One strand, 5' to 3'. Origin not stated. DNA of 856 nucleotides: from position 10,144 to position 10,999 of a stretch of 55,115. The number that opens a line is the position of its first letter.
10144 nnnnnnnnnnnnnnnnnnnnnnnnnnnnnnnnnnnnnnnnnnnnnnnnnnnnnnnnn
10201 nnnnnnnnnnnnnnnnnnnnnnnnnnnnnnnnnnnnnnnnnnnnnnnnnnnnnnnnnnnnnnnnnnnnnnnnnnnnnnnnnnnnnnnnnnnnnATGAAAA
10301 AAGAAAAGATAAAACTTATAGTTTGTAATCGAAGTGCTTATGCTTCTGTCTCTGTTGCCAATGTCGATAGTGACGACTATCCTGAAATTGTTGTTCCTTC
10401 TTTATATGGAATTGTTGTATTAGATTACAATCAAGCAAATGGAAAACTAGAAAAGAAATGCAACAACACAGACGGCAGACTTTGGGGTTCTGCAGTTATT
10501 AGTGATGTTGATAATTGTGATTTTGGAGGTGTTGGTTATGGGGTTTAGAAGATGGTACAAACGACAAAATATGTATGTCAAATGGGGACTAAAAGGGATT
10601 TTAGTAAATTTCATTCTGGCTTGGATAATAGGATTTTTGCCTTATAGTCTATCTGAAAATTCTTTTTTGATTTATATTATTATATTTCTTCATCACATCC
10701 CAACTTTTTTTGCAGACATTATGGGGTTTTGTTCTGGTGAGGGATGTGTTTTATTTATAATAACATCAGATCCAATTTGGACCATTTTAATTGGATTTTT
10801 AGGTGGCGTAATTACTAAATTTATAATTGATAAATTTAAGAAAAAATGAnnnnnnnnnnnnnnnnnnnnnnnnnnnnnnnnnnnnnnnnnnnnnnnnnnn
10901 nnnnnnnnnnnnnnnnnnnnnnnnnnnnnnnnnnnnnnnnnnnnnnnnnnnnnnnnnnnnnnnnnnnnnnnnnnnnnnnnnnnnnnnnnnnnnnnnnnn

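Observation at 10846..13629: Secreted Zn-phospholipase-C-like domain fused to an eight-loop FG-GAP propeller and Ig domain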

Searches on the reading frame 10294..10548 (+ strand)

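Call 3: search_protein_families(library=pfam, proteins=[window:10294-10548:+], max_evalue=1)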
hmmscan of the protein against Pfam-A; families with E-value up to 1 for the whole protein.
window:10294-10548:+ (84 aa): 1 family
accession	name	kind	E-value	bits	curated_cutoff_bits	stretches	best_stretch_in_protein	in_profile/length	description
PF01839.29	FG-GAP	-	0.027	14.8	22.1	1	17-38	3-24/37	FG-GAP repeat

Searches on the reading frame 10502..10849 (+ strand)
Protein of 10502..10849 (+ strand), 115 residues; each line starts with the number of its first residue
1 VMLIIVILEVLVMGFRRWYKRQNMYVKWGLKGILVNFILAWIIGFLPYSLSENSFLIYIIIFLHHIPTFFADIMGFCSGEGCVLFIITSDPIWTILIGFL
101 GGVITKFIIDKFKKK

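Call 3: search_protein_families(library=pfam, proteins=[window:10502-10849:+], max_evalue=1)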
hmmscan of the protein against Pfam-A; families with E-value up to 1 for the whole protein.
window:10502-10849:+ (115 aa): 1 family
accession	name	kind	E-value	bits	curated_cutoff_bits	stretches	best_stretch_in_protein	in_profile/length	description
PF16083.10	Phage_holin_3_3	-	0.034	14.7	28.4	0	20-54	18-52/78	LydA holin phage, holin superfamily III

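Call 68: search_protein_families(library=ncbifam, proteins=[window:10502-10849:+], max_evalue=0.01)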
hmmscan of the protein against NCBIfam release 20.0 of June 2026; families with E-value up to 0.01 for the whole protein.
window:10502-10849:+ (115 aa): 0 families
